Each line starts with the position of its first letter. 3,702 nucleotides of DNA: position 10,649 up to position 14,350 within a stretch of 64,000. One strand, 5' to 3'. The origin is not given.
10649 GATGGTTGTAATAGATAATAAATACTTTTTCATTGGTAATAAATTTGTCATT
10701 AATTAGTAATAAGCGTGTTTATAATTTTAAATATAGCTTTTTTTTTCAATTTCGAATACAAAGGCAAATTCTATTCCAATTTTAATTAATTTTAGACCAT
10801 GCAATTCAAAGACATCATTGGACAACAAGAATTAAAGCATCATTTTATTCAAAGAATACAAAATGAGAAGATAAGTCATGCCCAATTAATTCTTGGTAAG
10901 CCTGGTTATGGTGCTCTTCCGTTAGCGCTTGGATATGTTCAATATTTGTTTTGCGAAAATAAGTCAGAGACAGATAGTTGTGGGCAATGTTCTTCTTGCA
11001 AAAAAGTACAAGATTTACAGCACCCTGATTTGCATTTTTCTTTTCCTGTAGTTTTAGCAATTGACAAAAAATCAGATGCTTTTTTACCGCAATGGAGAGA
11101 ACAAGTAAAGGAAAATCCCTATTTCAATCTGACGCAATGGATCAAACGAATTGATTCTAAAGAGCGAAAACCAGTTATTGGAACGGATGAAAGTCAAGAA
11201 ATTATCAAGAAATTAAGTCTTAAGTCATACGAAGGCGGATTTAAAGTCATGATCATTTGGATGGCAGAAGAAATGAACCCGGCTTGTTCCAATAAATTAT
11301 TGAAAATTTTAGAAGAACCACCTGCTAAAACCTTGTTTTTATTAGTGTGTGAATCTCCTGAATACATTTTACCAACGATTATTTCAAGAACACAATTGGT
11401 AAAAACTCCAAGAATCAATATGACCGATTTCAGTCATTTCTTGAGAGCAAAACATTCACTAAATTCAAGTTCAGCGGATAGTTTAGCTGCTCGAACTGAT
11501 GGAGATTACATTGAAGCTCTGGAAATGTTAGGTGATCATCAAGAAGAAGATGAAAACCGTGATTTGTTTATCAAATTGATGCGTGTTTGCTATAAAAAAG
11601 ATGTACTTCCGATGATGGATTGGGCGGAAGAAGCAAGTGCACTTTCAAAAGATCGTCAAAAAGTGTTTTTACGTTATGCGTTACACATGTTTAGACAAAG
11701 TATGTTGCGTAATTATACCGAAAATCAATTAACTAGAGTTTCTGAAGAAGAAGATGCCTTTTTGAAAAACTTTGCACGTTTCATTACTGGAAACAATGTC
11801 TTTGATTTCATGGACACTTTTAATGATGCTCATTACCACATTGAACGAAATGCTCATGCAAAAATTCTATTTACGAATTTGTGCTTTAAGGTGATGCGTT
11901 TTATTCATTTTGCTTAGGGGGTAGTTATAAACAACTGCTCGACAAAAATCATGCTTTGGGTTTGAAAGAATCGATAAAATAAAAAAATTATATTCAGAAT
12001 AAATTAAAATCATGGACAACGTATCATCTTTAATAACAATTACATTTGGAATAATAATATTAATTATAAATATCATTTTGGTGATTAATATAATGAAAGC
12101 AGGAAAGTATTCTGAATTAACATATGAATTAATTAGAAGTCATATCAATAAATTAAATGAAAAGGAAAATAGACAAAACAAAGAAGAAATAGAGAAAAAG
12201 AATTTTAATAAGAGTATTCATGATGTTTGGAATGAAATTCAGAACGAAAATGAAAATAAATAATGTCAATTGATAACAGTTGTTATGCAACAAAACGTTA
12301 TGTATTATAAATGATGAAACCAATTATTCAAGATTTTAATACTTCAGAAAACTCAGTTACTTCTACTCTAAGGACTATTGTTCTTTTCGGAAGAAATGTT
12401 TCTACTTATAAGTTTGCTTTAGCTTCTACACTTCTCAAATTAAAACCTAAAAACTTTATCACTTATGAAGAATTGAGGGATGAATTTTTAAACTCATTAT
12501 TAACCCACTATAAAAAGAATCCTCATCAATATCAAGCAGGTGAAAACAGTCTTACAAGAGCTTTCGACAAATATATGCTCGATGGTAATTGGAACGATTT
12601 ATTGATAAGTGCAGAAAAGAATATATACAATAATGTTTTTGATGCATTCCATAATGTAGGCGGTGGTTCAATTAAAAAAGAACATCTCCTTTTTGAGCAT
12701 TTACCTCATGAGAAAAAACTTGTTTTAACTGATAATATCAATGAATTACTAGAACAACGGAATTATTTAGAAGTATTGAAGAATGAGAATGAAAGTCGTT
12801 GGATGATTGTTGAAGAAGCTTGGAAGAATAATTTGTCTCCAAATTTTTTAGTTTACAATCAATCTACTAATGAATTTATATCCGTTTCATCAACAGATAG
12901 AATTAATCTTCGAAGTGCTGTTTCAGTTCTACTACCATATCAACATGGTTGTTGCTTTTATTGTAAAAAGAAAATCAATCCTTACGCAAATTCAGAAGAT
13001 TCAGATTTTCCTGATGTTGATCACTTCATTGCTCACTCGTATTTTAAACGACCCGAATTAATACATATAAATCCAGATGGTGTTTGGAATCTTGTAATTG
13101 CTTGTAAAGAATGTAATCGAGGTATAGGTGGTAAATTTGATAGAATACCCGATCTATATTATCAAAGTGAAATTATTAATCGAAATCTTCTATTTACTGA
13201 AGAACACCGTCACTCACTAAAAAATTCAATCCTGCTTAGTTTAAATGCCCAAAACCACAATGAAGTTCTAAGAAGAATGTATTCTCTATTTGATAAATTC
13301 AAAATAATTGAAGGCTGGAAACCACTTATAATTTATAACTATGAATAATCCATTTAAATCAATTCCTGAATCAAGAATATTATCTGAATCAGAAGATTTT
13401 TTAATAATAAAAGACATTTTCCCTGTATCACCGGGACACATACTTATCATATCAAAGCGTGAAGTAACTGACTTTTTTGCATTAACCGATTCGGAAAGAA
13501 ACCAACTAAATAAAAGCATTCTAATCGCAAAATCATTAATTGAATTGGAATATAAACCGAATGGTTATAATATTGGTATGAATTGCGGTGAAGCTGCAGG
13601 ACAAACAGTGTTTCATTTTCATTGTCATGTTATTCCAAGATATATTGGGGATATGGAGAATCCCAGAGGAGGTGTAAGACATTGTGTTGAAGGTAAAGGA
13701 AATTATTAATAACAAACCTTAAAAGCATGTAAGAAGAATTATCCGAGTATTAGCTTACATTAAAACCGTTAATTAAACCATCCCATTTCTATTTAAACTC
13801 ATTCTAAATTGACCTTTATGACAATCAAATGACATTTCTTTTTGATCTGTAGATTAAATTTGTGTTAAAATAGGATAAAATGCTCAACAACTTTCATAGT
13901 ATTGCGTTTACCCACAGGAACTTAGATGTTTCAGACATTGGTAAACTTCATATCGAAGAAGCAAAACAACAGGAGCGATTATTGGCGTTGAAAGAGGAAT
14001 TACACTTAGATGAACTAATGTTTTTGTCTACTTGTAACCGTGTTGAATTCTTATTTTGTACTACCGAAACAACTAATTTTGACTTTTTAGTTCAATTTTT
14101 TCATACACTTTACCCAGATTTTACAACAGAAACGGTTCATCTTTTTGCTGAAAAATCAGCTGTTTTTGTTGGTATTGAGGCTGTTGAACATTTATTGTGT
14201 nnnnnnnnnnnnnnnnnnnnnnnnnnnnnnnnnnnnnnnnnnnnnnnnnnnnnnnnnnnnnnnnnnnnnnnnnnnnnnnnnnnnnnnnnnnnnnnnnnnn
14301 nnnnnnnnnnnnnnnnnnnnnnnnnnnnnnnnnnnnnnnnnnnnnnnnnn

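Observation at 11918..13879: AT-rich three-gene insert (small TM protein, HNH nuclease with unknown sensor domain, overlapping HIT hydrolase): candidate uncharacterised defence or conflict module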

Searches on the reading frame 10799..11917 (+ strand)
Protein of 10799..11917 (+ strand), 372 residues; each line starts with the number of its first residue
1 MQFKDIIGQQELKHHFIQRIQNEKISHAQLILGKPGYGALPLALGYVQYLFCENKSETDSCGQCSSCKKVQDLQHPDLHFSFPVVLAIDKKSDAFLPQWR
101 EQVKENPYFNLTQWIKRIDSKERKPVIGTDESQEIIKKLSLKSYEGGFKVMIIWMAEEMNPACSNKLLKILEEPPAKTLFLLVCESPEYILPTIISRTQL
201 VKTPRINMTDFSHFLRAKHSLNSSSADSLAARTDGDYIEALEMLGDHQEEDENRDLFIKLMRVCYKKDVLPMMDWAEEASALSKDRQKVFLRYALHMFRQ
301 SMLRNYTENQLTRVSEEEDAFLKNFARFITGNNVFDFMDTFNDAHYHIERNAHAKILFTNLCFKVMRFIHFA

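Call 3: search_protein_families(library=pfam, proteins=[window:10799-11917:+], max_evalue=0.1)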
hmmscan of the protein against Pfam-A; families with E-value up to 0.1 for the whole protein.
window:10799-11917:+ (372 aa): 1 family
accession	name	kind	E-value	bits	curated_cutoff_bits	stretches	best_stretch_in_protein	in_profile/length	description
PF13177.12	DNA_pol3_delta2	-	3.2e-43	147.9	27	1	9-204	2-158/161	DNA polymerase III, delta subunit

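Call 30: find_related_loci(query=window:10799-11917:+, collection=metagenome_contigs, flank=6000)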
Query window:10799-11917:+ (372 aa) in metagenome_contigs; peptide patterns used: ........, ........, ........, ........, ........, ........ (x = any residue, [..] = any of these).
408 stretches matched a pattern; 372 encode a relative of the query (tblastn E <= 1e-3); the best 80 are kept; 80 distinct loci.
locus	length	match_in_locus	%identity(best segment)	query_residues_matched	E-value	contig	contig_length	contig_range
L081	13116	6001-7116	100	1-372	0e+0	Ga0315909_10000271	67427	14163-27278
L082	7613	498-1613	75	1-372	0e+0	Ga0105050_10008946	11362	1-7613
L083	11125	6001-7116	75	1-372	0e+0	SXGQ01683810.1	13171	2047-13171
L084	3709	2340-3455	73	1-372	0e+0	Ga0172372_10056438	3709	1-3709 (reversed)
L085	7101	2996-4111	72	1-372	0e+0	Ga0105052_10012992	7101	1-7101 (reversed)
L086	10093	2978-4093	72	1-372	0e+0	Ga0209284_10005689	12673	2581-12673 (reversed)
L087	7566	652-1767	73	1-372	0e+0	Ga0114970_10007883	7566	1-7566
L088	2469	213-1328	72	1-372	0e+0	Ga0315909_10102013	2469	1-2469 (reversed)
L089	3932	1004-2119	72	1-372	0e+0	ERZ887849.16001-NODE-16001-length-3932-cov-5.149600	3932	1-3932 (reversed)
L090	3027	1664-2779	73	1-372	0e+0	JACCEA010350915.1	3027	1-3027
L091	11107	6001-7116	72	1-372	0e+0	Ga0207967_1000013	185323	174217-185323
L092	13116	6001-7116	72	1-372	0e+0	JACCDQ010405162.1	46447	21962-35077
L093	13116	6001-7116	72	1-372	0e+0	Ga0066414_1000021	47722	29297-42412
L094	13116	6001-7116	71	1-372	0e+0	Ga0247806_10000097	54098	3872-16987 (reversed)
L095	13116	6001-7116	73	1-372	0e+0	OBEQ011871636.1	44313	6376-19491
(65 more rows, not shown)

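Call 39: search_protein_families(library=pfam, proteins=[L081:7206-8426:+], max_evalue=0.01)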
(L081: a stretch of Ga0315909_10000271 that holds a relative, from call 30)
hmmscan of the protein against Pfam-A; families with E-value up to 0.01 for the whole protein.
L081:7206-8426:+ (406 aa): 6 families
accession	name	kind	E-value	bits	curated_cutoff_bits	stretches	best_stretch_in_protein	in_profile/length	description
PF14311.12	DUF4379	-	1.1e-78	259.7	24.5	4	163-219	1-56/56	Probable Treble clef zinc finger domain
PF10544.15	T5orf172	-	3.3e-06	28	20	1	298-382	1-90/101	T5orf172 domain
PF13455.12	MUG113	-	0.00098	20.1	22.3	1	313-364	1-52/73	Meiotically up-regulated gene 113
PF05605.18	zf-Di19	-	0.0016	19.1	27.5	0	284-308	5-26/54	Drought induced 19 protein (Di19), zinc-binding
PF15777.11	Anti-TRAP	-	0.0024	18.2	32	0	207-226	27-46/59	Tryptophan RNA-binding attenuator protein inhibitory protein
PF24441.1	DUF7560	-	0.0071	16.5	27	0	62-74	22-34/44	Family of unknown function (DUF7560)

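Call 78: search_protein_families(library=ncbifam, proteins=[L081:7206-8426:+], max_evalue=0.00001)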
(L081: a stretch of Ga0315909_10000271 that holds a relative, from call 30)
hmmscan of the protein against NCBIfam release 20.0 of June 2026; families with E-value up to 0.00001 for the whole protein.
L081:7206-8426:+ (406 aa): 0 families

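Call 94: search_protein_families(library=phrogs, proteins=[L081:7206-8426:+], max_evalue=0.01)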
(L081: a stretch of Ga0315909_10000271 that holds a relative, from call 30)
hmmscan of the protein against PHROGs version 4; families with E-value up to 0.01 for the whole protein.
L081:7206-8426:+ (406 aa): 4 families
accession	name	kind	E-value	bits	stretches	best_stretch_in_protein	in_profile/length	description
phrog_681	-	DNA, RNA and nucleotide metabolism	1.7e-39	136.9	1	38-399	198-545/576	endonuclease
phrog_9902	-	unknown function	2.6e-12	47.7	1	234-381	21-161/210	-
phrog_8130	-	unknown function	0.0011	19.1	1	293-390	173-260/434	-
phrog_22922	-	unknown function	0.0063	17.2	0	176-203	69-96/177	-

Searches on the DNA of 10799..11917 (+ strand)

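Call 97: search_with_rna_model(model_id=R1, source=L081, start=6800, end=8900, filters=off, max_evalue=10, show_alignments=2)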
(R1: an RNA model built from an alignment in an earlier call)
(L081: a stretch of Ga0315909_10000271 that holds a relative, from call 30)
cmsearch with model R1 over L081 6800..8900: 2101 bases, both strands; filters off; matches with E-value up to 10: 20.
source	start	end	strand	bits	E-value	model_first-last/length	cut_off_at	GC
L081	8450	8532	+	9.7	0.48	1-61/61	no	0.36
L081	7195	7219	+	9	0.68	1-61/61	no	0.16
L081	7492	7561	+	7.8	1.3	1-61/61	no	0.36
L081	7426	7471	+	6.6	2.2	1-61/61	no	0.3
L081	7646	7673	-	6.1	2.9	16-43/61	no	0.18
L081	7508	7539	-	5.9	3.3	1-61/61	no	0.34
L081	8637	8671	+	5.8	3.3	1-61/61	no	0.37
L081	8768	8807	-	5.3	4.4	1-61/61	no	0.32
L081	7939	7955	+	5.2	4.5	1-61/61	no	0.24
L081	7376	7408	+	5.1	4.8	1-61/61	no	0.18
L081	8635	8666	-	4.8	5.4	17-42/61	no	0.31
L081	8348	8366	-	4.8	5.4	1-61/61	no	0.26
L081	8412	8436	+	4.5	6.4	1-61/61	no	0.2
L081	8195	8213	-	4.3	7.2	1-61/61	no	0.11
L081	8065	8133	+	4.1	7.7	1-61/61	no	0.25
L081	7170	7190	+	4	8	1-61/61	no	0.1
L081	6856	6914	+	4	8.1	1-61/61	no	0.36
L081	8822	8849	-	3.9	8.6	1-61/61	no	0.29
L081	8079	8115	-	3.8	9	1-61/61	no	0.22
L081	7808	7823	+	3.7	9.4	1-61/61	no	0.44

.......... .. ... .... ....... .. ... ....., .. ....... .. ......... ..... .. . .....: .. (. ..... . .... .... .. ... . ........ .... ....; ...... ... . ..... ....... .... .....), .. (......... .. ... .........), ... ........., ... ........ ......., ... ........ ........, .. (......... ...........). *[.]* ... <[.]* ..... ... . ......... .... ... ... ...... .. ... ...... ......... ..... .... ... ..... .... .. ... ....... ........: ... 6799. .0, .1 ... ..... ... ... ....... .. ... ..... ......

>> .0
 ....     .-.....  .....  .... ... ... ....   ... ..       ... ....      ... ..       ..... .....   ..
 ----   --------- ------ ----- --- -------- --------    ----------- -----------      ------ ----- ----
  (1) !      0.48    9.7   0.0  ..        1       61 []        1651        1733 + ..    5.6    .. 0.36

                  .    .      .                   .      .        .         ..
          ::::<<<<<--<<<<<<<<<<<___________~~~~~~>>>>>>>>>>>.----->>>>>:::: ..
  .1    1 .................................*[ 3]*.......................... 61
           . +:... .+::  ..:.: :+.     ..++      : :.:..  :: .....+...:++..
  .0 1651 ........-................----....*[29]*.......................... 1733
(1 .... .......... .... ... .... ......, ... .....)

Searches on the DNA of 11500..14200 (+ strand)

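Call 22: search_dna_similar(query=L024:6013-7026:+, collection=ecoli_genomes, mode=distant, max_rows=10)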
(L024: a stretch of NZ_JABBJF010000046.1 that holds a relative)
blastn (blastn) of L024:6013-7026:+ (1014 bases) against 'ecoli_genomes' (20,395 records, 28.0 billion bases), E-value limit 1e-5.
No match.

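Call 89: search_with_rna_model(model_id=R1, sources=[L003, L005, L007, L008, L009, L010, L011, L012, L013, L014, L015, L016, L017, L018, L019, L020, L021, L023, L024, L025, L027, L028, L029, L030, L031, L032, L033, L034, L035, L037, L040, L041, L042, L043, L045, L046, L047, L048, L049, L051, L052, L053, L055, L056, L060, L061, L063, L064, L065, L067, L068, L069, L070, L071, L073, L075, L076, L079, L161, L162, L163, L164, L165, L166, L167, L168], max_evalue=1)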
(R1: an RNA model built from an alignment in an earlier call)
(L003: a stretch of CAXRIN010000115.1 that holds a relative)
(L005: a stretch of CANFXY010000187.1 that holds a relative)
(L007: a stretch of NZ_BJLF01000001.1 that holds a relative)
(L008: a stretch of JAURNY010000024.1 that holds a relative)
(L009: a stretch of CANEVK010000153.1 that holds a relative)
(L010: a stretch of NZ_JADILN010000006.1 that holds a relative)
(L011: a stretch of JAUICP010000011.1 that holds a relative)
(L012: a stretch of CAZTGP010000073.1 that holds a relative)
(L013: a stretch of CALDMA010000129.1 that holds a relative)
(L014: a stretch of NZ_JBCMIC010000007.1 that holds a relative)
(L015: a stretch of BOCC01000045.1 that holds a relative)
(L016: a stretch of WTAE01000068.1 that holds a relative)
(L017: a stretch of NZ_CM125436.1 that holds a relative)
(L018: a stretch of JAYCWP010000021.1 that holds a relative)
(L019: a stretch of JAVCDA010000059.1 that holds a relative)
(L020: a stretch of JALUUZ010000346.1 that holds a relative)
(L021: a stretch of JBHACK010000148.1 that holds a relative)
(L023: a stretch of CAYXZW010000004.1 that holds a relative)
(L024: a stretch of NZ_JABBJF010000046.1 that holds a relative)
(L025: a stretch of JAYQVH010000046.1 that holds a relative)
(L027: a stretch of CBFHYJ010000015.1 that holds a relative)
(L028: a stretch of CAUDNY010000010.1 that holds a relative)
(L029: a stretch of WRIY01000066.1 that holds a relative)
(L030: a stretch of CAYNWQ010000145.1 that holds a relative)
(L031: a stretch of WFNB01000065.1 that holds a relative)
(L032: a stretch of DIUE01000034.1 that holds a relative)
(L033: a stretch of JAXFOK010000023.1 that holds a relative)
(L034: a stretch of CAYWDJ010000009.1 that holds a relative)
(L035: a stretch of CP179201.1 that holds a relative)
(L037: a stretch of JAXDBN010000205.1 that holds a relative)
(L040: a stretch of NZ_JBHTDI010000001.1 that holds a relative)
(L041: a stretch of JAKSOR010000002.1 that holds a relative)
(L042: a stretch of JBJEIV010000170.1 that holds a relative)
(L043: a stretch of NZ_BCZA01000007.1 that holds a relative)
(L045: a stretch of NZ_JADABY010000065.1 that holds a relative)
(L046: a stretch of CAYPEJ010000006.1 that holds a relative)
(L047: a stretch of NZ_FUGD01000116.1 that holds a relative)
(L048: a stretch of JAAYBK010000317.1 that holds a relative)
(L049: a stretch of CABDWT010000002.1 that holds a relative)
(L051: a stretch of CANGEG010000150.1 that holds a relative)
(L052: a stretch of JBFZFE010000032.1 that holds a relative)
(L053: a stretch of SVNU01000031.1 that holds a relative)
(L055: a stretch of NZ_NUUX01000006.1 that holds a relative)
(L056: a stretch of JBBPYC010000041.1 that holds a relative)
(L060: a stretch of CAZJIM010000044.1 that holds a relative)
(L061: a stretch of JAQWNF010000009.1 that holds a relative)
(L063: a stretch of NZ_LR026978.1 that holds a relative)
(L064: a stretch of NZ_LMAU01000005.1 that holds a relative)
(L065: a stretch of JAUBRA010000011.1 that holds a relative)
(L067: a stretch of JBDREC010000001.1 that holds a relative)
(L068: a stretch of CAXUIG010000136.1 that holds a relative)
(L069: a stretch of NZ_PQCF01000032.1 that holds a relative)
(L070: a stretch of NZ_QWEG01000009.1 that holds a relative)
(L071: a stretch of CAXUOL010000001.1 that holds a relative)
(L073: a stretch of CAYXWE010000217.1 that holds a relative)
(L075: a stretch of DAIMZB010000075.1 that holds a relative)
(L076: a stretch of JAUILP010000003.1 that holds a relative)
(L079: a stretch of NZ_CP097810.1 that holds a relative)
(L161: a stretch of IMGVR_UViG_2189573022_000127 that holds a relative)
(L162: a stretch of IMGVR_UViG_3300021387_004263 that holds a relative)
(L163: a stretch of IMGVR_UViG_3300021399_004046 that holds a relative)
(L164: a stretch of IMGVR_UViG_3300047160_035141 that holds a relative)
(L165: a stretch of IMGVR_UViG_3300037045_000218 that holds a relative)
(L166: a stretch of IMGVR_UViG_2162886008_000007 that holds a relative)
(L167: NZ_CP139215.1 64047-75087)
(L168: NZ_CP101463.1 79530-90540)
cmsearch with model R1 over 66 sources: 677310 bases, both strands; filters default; matches with E-value up to 1: 0.
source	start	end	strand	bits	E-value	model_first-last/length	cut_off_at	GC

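Call 96: search_with_rna_model(model_id=R1, source=window, start=11500, end=14200, filters=off, max_evalue=10, show_alignments=3)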
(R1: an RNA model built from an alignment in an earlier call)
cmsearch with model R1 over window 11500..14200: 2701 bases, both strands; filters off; matches with E-value up to 10: 19.
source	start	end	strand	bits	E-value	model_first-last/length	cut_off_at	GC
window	13715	13776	+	59.4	1.4e-11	1-61/61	no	0.27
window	12269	12305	+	13.5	0.097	1-61/61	no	0.27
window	12269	12290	-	9.9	0.56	1-61/61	no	0.27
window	14125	14170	-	8.8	1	1-61/61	no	0.33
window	12609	12643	+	8.5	1.2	1-61/61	no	0.23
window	12711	12730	-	8.4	1.2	1-61/61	no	0.2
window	12304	12334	-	6.8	2.6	1-61/61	no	0.19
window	13370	13424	+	6.7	2.8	1-61/61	no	0.22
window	13289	13340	-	6.2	3.5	1-61/61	no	0.23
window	13880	13914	+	5.8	4.3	1-61/61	no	0.37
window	14011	14050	-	5.3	5.6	1-61/61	no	0.32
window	13878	13909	-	4.8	6.9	17-42/61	no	0.31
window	12026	12067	+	4.8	7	1-61/61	no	0.12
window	11641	11688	+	4.7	7.3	1-61/61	no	0.31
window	11789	11827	-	4.5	8.1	1-61/61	no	0.31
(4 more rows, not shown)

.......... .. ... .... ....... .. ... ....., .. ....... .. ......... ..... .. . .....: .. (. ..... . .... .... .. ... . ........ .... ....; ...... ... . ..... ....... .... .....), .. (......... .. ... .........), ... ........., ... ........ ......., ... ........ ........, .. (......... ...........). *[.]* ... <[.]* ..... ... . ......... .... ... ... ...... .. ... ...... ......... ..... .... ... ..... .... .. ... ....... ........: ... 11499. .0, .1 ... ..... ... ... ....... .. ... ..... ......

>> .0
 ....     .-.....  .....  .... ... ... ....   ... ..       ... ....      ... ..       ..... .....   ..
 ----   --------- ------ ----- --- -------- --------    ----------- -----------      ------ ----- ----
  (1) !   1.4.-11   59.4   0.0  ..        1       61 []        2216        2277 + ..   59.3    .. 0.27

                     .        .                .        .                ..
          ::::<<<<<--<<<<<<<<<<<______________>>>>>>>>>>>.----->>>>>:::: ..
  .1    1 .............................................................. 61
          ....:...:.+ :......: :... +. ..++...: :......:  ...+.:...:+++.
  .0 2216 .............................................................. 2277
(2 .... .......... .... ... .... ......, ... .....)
